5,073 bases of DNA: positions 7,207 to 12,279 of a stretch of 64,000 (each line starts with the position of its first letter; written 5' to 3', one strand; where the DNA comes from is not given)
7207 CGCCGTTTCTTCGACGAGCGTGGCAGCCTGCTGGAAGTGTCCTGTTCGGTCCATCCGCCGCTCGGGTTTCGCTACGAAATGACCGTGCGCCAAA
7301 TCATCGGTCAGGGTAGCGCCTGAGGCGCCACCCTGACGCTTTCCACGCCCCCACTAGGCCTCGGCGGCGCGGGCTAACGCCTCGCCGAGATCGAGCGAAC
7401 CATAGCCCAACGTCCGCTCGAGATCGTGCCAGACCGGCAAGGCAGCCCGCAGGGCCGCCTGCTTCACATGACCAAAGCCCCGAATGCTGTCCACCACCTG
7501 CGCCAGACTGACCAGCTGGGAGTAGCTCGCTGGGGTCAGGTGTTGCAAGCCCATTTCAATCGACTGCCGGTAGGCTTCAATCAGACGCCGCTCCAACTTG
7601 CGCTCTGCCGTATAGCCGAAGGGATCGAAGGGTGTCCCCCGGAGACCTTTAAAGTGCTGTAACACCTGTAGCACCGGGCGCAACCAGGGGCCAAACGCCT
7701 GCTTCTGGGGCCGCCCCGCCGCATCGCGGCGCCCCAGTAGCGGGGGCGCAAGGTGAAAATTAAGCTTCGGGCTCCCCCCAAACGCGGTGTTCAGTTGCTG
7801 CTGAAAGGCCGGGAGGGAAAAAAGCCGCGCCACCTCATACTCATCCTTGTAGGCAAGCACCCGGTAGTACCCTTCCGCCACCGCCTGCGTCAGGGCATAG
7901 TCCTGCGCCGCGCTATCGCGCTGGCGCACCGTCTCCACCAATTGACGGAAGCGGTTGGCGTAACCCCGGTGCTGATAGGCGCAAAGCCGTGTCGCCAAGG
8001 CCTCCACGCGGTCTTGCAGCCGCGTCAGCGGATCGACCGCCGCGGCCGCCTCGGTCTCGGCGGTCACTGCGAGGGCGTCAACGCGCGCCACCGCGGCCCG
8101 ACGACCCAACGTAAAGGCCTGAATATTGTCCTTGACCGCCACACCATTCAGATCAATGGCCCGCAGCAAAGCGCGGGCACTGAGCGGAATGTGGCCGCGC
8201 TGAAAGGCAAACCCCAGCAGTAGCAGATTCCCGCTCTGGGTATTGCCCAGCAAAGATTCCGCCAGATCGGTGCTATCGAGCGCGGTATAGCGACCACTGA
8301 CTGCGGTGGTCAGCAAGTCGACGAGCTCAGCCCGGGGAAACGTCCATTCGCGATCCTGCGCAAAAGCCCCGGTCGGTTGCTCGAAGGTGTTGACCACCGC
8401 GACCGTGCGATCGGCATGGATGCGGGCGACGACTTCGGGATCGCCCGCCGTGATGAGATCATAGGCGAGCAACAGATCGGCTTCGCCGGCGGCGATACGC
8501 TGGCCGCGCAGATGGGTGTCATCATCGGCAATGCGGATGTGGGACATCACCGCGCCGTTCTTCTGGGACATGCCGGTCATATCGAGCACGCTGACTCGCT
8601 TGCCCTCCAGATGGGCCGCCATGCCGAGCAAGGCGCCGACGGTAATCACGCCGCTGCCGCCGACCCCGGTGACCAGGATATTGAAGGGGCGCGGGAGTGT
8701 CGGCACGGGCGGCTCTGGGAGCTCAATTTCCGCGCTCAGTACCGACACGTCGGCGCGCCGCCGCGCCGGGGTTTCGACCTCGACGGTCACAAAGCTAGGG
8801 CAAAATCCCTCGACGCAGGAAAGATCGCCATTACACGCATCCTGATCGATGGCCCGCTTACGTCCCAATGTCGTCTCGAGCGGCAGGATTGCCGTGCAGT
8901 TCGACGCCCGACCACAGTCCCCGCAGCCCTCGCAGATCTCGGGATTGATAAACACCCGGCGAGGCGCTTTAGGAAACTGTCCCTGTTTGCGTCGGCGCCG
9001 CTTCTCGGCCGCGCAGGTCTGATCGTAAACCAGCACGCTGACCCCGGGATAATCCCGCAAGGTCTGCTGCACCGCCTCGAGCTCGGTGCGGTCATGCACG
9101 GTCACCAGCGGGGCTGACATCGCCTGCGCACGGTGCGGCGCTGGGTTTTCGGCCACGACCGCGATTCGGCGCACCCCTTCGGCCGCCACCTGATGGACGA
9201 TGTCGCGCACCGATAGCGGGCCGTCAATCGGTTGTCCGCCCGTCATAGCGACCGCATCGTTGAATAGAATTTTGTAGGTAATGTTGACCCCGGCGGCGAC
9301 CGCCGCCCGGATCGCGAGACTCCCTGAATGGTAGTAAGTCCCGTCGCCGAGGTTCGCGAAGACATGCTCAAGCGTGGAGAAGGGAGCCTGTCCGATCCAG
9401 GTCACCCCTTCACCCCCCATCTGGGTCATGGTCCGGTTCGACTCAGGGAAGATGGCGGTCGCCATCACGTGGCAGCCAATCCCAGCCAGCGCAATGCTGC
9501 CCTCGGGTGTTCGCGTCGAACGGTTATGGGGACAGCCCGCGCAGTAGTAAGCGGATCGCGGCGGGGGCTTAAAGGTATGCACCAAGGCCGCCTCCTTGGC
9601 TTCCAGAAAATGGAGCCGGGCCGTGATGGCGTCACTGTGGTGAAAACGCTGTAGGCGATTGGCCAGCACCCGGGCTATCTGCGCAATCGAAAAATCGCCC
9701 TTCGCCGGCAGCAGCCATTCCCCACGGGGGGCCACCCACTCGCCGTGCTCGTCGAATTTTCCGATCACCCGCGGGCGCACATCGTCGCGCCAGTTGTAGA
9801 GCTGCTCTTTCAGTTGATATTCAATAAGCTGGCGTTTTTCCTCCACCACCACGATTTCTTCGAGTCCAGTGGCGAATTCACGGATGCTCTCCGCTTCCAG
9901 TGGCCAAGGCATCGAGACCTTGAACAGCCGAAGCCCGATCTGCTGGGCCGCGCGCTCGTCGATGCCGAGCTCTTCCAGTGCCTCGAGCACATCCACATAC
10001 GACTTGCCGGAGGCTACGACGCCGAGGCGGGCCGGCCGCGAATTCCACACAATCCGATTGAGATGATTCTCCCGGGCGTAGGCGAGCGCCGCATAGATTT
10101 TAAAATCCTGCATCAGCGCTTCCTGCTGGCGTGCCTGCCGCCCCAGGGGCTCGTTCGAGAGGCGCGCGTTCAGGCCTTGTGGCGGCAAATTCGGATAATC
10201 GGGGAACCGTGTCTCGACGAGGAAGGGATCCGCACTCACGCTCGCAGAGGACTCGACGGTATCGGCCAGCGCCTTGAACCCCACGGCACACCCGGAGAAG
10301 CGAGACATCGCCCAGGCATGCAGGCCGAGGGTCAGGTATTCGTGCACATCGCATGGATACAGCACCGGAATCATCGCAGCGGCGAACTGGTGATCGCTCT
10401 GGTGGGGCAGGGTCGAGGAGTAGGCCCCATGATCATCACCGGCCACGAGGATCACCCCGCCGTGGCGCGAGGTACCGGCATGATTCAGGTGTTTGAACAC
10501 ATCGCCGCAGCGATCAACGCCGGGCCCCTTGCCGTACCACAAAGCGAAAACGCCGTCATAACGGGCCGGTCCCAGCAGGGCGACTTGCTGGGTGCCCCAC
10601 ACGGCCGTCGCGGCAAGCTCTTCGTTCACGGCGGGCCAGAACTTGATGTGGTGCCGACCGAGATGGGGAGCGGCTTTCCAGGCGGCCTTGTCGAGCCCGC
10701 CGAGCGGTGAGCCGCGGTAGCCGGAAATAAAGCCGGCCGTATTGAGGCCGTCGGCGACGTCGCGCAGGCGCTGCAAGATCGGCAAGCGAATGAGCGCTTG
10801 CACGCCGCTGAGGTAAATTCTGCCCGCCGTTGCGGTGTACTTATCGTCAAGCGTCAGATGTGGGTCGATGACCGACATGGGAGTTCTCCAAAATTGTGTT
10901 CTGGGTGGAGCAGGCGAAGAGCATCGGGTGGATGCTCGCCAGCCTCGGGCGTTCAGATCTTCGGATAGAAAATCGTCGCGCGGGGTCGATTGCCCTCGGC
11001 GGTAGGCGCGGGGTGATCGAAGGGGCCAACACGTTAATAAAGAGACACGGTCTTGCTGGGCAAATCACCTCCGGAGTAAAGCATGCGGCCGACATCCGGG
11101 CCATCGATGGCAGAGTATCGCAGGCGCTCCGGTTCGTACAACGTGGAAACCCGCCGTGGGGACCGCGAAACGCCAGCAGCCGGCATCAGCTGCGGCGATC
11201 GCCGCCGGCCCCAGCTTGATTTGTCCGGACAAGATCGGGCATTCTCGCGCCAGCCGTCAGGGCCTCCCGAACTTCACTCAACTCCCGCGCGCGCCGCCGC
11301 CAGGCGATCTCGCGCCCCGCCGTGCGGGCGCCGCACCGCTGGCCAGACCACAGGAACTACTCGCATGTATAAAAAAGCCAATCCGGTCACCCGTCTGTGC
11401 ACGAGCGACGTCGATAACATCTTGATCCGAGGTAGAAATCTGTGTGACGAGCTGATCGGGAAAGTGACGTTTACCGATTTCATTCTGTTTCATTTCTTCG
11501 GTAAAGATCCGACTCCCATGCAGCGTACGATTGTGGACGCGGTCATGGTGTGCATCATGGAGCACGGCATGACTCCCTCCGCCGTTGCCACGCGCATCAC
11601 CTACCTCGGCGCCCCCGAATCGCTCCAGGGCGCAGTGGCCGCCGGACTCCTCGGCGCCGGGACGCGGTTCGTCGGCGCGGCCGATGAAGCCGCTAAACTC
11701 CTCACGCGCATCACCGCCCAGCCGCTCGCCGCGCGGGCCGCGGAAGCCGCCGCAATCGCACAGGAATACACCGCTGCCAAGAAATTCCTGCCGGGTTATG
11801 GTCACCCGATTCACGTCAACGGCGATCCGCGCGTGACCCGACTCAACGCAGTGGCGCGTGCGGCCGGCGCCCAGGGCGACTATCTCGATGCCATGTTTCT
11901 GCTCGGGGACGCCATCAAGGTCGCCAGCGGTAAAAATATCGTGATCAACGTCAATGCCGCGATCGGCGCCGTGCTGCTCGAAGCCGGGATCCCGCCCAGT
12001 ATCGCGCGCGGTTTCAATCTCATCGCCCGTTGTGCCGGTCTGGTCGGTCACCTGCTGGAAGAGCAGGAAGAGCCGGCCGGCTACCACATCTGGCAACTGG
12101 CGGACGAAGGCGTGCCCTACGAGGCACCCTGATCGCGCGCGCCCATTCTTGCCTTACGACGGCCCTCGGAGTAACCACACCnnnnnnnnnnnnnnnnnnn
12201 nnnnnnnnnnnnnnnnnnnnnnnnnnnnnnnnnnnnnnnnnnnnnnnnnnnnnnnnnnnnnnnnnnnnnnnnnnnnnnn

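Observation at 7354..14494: Unusual module: fused indolepyruvate ferredoxin oxidoreductase-family enzyme divergent from a citryl-CoA-lyase-like protein and a single-polypeptide double acyl-CoA dehydrogenase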

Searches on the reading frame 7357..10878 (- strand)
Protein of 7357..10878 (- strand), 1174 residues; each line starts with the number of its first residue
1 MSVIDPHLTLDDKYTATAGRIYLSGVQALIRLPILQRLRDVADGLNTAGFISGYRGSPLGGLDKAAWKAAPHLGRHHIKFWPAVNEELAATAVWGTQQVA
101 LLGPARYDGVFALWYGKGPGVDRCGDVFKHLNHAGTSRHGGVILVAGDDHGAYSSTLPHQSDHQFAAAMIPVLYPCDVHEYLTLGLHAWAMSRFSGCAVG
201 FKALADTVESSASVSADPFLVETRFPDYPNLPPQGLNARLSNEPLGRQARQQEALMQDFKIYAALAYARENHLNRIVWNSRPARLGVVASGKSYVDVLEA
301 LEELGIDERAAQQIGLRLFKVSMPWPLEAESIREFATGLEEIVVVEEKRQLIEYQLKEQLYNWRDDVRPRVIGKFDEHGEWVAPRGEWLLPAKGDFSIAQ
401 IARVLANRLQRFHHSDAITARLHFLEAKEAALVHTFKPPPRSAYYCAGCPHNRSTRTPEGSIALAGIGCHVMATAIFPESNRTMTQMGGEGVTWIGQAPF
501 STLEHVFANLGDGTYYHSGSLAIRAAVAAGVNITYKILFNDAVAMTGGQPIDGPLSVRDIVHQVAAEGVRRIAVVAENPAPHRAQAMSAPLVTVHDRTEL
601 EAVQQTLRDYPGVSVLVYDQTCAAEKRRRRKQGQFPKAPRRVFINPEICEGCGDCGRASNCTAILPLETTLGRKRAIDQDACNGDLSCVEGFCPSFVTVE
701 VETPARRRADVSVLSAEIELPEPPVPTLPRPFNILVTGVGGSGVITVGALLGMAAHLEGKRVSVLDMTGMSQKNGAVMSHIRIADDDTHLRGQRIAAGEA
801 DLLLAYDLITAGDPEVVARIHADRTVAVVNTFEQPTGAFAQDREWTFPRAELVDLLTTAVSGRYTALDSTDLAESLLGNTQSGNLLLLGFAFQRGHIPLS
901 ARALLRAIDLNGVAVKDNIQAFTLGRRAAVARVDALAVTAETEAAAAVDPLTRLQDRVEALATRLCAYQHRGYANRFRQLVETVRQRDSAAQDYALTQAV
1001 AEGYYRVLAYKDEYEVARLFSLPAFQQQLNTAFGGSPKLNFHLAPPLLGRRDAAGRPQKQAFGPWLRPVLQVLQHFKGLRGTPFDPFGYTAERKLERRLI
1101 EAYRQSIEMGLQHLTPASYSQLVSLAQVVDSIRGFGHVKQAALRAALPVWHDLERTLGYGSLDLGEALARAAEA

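Call 6: search_protein_families(library=pfam, proteins=[window:7357-10878:-], max_evalue=0.01)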
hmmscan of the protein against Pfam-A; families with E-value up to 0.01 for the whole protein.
window:7357-10878:- (1174 aa): 4 families
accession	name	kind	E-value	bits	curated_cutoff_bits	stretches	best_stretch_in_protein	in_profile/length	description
PF20169.3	DUF6537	-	1.3e-60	205.2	27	1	955-1147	2-198/203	Family of unknown function (DUF6537)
PF01558.24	POR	-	1.3e-21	78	27.4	1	740-926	1-172/173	Pyruvate ferredoxin/flavodoxin oxidoreductase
PF02775.26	TPP_enzyme_C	-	2e-05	24.9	21.9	1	466-616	1-149/151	Thiamine pyrophosphate enzyme, C-terminal TPP binding domain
PF13237.11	Fer4_10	-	0.0094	16.3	25.5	0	642-690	2-50/53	4Fe-4S dicluster domain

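Call 7: search_protein_families(library=ncbifam, proteins=[window:7357-10878:-], max_evalue=0.01)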
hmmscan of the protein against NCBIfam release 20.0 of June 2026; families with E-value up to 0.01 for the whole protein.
window:7357-10878:- (1174 aa): 23 families
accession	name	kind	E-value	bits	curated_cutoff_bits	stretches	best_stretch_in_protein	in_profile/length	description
NF009588.0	PRK13029.1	subfamily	0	1550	952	1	7-1152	15-1171/1196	indolepyruvate ferredoxin oxidoreductase family protein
NF009589.0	PRK13030.1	subfamily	0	1518.1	816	1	8-1152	16-1152/1170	indolepyruvate ferredoxin oxidoreductase family protein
TIGR03336.1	IOR_alpha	equivalog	6.3e-41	140.4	650.9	1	106-690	66-588/595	indolepyruvate ferredoxin oxidoreductase subunit alpha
TIGR03334.1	IOR_beta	equivalog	4.6e-23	82.2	205.8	1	732-926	1-188/189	indolepyruvate ferredoxin oxidoreductase subunit beta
NF005322.0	PRK06853.1-2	equivalog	1.8e-22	80.1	237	1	732-930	6-194/197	indolepyruvate oxidoreductase subunit beta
NF005323.0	PRK06853.1-3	equivalog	5.1e-20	72.2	238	1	732-928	7-194/197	indolepyruvate oxidoreductase subunit beta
NF005326.0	PRK06853.1-6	equivalog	3.9e-19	69.2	348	1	731-929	3-196/202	indolepyruvate oxidoreductase subunit beta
NF004915.0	PRK06274.1-1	equivalog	3.4e-18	65.8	274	1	732-925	3-188/194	indolepyruvate oxidoreductase subunit beta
NF004918.0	PRK06274.1-4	equivalog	6e-15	55.5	278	1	732-909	3-170/202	indolepyruvate oxidoreductase subunit beta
NF005325.0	PRK06853.1-5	equivalog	7.1e-15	55.2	230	1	732-928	4-190/192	indolepyruvate oxidoreductase subunit beta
NF004917.0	PRK06274.1-3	equivalog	8.9e-15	55.1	284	1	732-907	3-169/203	indolepyruvate oxidoreductase subunit beta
NF005324.0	PRK06853.1-4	equivalog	1.3e-14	54.6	222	1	733-929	4-189/196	indolepyruvate oxidoreductase subunit beta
NF005328.0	PRK06853.2-2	equivalog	1.5e-11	44.4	240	1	732-806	4-74/192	indolepyruvate oxidoreductase subunit beta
NF004916.0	PRK06274.1-2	equivalog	9.6e-10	38.8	227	1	734-925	5-172/178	indolepyruvate oxidoreductase subunit beta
NF005327.0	PRK06853.2-1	equivalog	1.7e-09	37.8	242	1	732-897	4-156/194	indolepyruvate oxidoreductase subunit beta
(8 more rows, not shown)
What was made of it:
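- Closest known: Fused indolepyruvate:ferredoxin oxidoreductase family proteins. Same: The match is full-length at 1550 bits, above the cutoff, and includes IOR-alpha-like, IOR-beta-like and DUF6537 regions (calls 6, 7).
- Checked: IOR-family gene: 7354..10878 (-), 1174 aa. It scores 1550 bits against NF009588 (cutoff 952) and carries TPP_enzyme_C, POR and DUF6537 domains (calls 6, 7).
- Both halves are ACAD: Pfam and NCBIfam place ACAD domains in each half, PimD-like then PimC-like (calls 6, 7).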

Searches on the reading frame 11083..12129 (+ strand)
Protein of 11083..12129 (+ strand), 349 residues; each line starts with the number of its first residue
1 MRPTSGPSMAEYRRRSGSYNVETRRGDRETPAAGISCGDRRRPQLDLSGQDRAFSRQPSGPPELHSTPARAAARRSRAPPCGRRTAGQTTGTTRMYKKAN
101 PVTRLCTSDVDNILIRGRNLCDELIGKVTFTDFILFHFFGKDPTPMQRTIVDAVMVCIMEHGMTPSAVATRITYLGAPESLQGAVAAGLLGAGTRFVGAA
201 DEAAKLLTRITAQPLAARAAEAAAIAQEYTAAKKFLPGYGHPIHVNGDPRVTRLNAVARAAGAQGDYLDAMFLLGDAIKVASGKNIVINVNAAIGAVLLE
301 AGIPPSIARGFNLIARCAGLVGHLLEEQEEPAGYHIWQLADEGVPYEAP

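Call 6: search_protein_families(library=pfam, proteins=[window:11083-12129:+], max_evalue=0.01)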
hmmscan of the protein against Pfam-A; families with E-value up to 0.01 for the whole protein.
window:11083-12129:+ (349 aa): 1 family
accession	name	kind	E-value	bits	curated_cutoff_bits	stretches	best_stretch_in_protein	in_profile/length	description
PF00285.26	Citrate_synt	-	6.8e-24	85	27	1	130-330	149-350/357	Citrate synthase, C-terminal domain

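Call 7: search_protein_families(library=ncbifam, proteins=[window:11083-12129:+], max_evalue=0.01)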
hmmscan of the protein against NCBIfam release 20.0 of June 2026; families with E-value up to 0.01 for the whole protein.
window:11083-12129:+ (349 aa): 19 families
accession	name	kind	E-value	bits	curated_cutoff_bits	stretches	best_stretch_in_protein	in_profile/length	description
NF004868.0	PRK06224.1-5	subfamily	1.5e-91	306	193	1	99-347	4-255/260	citryl-CoA lyase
NF004867.0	PRK06224.1-4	equivalog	2.9e-78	262.5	409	1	97-347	4-253/261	citryl-CoA lyase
NF004869.0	PRK06224.1-6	subfamily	1.9e-45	155.2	212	1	103-331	7-233/263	citryl-CoA lyase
NF004866.0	PRK06224.1-3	subfamily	2.3e-36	125.3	245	1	101-334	19-250/275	citryl-CoA lyase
NF004864.0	PRK06224.1-1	equivalog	1.3e-30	106.4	261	1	107-330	23-251/278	citryl-CoA lyase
NF004865.0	PRK06224.1-2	equivalog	1.4e-18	67.4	323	1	106-334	16-249/265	citryl-CoA lyase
TIGR01800.1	cit_synth_II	subfamily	4.2e-13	48.8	421.3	1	132-330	151-344/368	2-methylcitrate synthase/citrate synthase II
NF009005.0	PRK12350.1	subfamily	2.6e-11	43.3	332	1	141-329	148-336/366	citrate synthase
NF010639.0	PRK14036.1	equivalog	6.3e-11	41.6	502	1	128-327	154-351/379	citrate synthase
NF041301.1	Cit_synth_Halo_CitZ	equivalog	3.2e-09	36.3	550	1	130-330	159-355/379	citrate synthase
NF009004.0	PRK12349.1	equivalog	5.5e-09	35.3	508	1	127-329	154-352/372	citrate synthase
NF009006.1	PRK12351.1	equivalog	5.9e-09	34.8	550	1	135-329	162-351/376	bifunctional 2-methylcitrate synthase/citrate synthase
NF010636.0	PRK14033.1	equivalog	8.5e-09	34.7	479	1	128-330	157-354/376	bifunctional 2-methylcitrate synthase/citrate synthase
NF010638.0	PRK14035.1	equivalog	9.6e-09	34.5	572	1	129-329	152-347/372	citrate synthase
NF041157.1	Cit_synThplmales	equivalog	2.8e-07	30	590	1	129-330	151-351/377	citrate synthase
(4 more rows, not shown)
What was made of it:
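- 11365..12132 (+): Citryl-CoA-lyase-like (citrate-synthase-fold) protein, 255 aa, 49 bp upstream of the ACAD gene; it lacks the catalytic Asp. NF004868 scores 306 bits against a cutoff of 193 (call 7).
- On Citryl-CoA lyase (for gene 11365..12132): The NF004868 subfamily cutoff is nevertheless passed (call 7).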
